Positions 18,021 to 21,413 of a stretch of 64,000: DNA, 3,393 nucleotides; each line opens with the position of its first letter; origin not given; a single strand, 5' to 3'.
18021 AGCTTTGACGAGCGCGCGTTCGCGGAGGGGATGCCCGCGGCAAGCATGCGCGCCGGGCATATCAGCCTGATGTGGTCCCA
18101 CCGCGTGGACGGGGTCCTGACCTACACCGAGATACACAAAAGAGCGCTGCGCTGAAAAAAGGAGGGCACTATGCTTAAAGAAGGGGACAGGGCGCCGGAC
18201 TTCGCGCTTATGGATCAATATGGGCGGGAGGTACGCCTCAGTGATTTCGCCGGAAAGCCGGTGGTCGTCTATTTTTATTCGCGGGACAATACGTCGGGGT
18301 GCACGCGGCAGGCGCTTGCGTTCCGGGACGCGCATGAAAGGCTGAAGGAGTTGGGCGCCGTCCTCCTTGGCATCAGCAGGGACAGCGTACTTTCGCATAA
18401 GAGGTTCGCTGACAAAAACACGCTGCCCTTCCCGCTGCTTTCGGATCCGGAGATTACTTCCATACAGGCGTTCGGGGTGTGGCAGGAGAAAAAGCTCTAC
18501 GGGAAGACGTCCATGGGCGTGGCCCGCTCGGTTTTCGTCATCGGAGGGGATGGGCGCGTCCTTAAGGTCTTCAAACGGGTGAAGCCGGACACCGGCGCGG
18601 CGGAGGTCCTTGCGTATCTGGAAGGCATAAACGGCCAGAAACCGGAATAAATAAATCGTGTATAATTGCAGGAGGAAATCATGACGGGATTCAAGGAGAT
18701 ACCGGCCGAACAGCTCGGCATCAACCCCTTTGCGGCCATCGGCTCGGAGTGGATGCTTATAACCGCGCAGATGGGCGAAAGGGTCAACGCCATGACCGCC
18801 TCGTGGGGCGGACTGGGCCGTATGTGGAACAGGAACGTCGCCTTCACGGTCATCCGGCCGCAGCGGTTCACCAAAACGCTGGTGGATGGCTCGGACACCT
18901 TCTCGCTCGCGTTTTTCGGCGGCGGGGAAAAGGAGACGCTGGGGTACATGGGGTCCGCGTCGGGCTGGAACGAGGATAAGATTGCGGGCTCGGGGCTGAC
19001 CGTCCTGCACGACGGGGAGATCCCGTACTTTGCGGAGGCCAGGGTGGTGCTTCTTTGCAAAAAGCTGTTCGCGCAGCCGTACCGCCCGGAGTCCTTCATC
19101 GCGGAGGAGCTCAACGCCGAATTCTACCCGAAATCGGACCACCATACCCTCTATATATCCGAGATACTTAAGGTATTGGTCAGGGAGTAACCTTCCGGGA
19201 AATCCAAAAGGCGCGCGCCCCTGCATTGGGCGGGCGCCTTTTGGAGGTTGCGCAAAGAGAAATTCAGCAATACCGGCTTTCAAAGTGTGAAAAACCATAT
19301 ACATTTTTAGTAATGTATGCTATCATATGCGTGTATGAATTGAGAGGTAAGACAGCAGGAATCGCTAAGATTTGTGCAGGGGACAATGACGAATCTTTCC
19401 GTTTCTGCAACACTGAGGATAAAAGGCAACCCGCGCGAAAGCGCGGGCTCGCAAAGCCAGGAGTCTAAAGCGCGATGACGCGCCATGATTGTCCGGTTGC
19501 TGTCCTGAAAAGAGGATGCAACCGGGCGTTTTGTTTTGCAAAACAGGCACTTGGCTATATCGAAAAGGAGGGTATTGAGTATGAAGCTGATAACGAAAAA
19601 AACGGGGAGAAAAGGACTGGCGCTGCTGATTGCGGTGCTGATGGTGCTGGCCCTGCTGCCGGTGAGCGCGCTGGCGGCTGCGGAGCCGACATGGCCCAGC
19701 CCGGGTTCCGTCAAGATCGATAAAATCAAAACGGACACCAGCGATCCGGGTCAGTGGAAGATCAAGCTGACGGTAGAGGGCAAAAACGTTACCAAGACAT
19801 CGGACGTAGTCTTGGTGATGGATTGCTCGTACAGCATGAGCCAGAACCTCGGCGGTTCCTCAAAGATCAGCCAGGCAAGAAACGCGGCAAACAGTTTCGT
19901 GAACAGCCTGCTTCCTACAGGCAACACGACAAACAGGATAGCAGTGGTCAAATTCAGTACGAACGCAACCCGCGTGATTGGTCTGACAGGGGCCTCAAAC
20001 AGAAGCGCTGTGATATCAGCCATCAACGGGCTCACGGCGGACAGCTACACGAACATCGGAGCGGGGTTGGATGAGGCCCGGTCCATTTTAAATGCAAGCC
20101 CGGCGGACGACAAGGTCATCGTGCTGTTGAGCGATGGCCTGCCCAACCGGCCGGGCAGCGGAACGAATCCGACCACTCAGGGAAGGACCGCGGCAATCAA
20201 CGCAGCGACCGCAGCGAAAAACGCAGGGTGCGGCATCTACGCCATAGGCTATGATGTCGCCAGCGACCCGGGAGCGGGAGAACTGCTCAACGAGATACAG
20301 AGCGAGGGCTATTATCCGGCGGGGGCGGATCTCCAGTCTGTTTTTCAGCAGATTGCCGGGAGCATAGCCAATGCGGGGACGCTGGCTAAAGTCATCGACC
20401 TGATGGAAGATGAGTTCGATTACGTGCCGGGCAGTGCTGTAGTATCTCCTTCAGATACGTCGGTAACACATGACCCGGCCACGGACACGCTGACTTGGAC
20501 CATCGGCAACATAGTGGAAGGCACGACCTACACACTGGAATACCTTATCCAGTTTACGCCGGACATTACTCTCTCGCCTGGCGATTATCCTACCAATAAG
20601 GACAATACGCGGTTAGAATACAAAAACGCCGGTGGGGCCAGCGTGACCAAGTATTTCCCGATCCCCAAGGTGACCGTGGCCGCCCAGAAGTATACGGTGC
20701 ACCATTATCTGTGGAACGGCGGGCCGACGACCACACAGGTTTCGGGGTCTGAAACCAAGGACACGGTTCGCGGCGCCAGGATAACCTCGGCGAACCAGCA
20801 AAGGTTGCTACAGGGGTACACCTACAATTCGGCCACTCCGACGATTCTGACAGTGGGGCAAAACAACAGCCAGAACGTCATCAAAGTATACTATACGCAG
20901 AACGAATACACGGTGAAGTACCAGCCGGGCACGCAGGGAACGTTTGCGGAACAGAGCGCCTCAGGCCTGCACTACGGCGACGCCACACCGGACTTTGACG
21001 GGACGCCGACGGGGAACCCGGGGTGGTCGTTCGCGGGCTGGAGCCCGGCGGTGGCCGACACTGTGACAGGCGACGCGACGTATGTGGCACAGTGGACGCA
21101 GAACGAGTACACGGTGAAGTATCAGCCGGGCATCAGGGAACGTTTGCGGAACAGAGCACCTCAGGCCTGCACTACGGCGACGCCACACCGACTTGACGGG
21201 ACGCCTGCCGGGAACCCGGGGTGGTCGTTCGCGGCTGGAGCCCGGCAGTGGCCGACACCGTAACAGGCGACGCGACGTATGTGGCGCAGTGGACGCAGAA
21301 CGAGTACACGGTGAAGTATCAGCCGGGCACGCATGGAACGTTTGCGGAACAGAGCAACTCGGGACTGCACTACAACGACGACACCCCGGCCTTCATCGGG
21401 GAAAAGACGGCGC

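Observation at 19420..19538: c-di-GMP-I riboswitch with a terminator whose 5' arm is the aptamer closing strand (predicted ON switch) in front of the giant adhesin gene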

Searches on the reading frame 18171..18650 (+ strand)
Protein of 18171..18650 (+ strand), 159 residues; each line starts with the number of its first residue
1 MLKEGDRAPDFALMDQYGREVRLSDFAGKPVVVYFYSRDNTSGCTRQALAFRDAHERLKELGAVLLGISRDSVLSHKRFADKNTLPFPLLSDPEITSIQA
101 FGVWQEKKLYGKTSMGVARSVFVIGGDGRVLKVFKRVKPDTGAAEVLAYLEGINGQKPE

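Call 11: search_protein_families(library=pfam, proteins=[window:18171-18650:+])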
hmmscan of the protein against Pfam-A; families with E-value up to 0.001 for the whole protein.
window:18171-18650:+ (159 aa): 3 families
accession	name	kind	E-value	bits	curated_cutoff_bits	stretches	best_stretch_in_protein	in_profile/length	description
PF00578.27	AhpC-TSA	-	8.9e-38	129.5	26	1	5-130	2-121/124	AhpC/TSA family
PF08534.16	Redoxin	-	2.6e-22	79.7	26.6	1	3-143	1-144/148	Redoxin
PF02630.20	SCO1-SenC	-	0.00072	20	22.8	0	9-60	2-53/134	SCO1/SenC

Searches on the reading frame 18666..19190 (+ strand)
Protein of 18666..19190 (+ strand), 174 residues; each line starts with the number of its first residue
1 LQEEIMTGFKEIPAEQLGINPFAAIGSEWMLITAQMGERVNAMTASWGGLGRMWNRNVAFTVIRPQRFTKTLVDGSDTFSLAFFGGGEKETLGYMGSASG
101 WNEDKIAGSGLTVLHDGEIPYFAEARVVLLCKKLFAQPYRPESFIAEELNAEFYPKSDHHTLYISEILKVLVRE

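Call 11: search_protein_families(library=pfam, proteins=[window:18666-19190:+])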
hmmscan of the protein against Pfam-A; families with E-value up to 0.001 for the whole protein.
window:18666-19190:+ (174 aa): 1 family
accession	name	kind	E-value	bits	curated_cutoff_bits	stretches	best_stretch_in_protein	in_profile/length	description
PF01613.24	Flavin_Reduct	-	1.2e-05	25.9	27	1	25-173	4-134/153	Flavin reductase like domain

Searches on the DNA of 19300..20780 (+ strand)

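Call 10: search_rna_families(source=window, start=19300, end=19600, threshold=evalue, max_evalue=10, show_alignments=3)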
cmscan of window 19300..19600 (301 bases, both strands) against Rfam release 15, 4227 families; matches with E-value up to 10: 7.
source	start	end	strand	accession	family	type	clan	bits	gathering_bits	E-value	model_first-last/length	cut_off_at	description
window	19415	19504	+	RF01051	c-di-GMP-I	Cis-reg; riboswitch;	CL00126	64.6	35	1.1e-12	1-87/87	no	c-di-GMP-I riboswitch aptamer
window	19421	19483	-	RF02651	SorY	Gene; sRNA;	-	20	111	0.06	1-83/83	no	Singlet oxygen resistance RNA Y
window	19428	19449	-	RF00512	Leu_leader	Cis-reg; leader;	-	16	50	0.71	122-143/148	no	Leucine operon leader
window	19514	19564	+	RF04072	mir-7386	Gene; miRNA;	-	15.3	44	3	1-59/59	no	mir-7386 microRNA precursor family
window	19428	19449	-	RF02621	BSnc120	Gene; sRNA;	-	13.5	114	4.9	45-66/88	no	Brucella sRNA 120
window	19300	19342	-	RF01896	mir-142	Gene; miRNA;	-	12.9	57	8.5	1-43/85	3'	mir-142 microRNA precursor family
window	19428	19449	+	RF00512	Leu_leader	Cis-reg; leader;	-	12.5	50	5.7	122-143/148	no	Leucine operon leader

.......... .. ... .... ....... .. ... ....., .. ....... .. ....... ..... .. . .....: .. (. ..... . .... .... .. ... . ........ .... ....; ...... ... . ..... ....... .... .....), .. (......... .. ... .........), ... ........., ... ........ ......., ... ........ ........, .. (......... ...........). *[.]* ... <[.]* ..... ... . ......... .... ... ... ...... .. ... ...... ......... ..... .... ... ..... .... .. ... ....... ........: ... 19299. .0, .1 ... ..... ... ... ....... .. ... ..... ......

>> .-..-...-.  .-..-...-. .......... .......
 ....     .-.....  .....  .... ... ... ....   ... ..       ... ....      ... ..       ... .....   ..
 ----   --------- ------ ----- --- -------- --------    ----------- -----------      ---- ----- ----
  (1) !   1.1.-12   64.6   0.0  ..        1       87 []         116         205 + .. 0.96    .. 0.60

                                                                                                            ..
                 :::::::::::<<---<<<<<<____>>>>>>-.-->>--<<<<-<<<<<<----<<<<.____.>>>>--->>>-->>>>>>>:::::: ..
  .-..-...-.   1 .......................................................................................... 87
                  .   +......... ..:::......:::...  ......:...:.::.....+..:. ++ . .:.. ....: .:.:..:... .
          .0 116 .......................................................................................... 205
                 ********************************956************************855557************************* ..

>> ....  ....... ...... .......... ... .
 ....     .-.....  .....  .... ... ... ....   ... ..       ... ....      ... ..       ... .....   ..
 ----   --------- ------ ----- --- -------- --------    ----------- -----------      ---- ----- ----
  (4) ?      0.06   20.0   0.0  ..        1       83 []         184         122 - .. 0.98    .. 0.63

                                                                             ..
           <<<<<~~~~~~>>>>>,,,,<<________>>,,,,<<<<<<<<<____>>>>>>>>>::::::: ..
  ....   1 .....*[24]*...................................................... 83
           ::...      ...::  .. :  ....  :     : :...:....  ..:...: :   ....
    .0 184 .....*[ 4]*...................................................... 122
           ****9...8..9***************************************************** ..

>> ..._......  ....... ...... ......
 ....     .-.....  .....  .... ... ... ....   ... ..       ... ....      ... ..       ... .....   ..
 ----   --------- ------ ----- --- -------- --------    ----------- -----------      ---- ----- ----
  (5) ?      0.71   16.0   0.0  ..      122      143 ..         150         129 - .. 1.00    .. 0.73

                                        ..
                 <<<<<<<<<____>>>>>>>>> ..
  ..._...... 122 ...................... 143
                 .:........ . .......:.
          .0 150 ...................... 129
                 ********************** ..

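Call 16: search_rna_families(source=L001, threshold=gathering, show_alignments=2)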
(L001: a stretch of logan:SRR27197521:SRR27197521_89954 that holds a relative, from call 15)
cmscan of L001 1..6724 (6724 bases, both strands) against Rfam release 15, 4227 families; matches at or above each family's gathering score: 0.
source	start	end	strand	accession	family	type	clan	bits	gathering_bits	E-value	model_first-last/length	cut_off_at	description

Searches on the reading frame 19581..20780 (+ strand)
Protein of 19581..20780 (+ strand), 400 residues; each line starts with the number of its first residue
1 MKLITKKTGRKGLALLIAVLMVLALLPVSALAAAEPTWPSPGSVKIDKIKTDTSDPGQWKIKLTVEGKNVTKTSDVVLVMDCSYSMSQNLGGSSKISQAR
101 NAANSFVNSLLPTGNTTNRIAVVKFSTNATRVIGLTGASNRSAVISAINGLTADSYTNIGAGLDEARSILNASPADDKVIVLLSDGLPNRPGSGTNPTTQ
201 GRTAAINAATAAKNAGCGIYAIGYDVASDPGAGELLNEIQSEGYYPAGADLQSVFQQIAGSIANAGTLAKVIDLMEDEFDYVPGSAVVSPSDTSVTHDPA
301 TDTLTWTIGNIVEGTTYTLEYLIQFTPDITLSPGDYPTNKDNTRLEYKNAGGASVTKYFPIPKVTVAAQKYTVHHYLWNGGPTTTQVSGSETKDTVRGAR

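Call 12: find_related_loci(query=window:19581-20780:+, collection=genome_contigs, flank=3000)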
Query window:19581-20780:+ (400 aa) in genome_contigs; peptide patterns used: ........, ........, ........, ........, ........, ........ (x = any residue, [..] = any of these).
37 stretches matched a pattern, but none encodes a relative of the query by tblastn (E <= 1e-3).

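Call 13: find_homologous_proteins(query=window:19581-20780:+)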
Query window:19581-20780:+ (400 aa): 7 proteins with E <= 0.001 among 8000 candidates.
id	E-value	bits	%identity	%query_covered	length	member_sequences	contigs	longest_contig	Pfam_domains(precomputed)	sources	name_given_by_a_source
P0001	6.7e-257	870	100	100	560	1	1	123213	PF00092.35,PF13519.13,PF21426.4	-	-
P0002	2.6e-21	94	45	37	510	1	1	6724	PF13768.13,PF00092.35,PF13519.13,PF21426.4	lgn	-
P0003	2.2e-11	62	37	50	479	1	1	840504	PF00092.35,PF13519.13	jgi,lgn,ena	-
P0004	1.2e-10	59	34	49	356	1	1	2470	PF00092.35,PF13519.13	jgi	-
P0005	1.3e-5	43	39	29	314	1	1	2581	PF13768.13,PF00092.35,PF13519.13,PF05762.21,PF07584.17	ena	-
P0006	2.1e-5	42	29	45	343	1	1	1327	PF00092.35,PF13519.13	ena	-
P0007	2.3e-4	39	37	32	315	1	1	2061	PF13768.13,PF00092.35,PF13519.13,PF07584.17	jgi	jgi:Ca-activated chloride channel family protein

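Call 14: find_encoding_contigs(protein=P0001, flank=3000, max_places=4)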
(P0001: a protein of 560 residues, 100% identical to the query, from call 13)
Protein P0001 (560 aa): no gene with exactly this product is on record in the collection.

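Call 15: find_encoding_contigs(protein=P0002, flank=5000, max_places=4)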
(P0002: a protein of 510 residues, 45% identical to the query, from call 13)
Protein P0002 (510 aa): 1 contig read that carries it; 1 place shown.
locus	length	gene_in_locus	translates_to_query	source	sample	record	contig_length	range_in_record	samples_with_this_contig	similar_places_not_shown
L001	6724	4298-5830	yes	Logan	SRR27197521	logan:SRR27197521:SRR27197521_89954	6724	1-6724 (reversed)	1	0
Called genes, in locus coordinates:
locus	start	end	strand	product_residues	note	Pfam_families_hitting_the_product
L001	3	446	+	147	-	?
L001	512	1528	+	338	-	PF00528:BPD_transp_1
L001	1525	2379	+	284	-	PF00528:BPD_transp_1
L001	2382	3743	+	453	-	PF00232:Glyco_hydro_1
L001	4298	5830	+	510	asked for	PF00092:VWA, PF13519:VWA_2, PF13768:VWA_3 (faint), PF21426:GBS104-like_Ig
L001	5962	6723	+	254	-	?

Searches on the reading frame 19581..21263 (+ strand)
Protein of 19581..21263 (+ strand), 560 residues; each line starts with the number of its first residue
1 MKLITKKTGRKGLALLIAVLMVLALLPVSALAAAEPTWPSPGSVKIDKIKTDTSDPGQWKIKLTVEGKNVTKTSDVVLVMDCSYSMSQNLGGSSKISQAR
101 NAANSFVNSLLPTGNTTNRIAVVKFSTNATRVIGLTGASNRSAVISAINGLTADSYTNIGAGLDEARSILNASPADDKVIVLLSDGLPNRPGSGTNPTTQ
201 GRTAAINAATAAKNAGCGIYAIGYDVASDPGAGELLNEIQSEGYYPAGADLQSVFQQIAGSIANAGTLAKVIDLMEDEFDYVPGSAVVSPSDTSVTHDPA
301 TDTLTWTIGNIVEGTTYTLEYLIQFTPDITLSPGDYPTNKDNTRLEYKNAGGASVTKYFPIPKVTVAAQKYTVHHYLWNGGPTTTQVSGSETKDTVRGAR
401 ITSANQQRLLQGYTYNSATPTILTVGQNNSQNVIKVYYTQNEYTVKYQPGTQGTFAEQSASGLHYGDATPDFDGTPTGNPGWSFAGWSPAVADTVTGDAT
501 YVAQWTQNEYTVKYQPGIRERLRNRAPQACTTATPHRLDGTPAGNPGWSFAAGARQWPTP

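Call 11: search_protein_families(library=pfam, proteins=[window:19581-21263:+])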
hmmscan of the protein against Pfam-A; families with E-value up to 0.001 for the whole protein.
window:19581-21263:+ (560 aa): 3 families
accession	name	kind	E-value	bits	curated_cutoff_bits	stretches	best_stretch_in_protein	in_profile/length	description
PF00092.34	VWA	-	7.7e-21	75.5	23.8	1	75-242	1-153/174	von Willebrand factor type A domain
PF13519.12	VWA_2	-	3.8e-19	69.7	27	1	76-186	1-106/107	von Willebrand factor type A domain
PF21426.3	GBS104-like_Ig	-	8.8e-11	43.1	26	1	269-364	5-111/112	Tip pilin GBS104-like, Ig-like domain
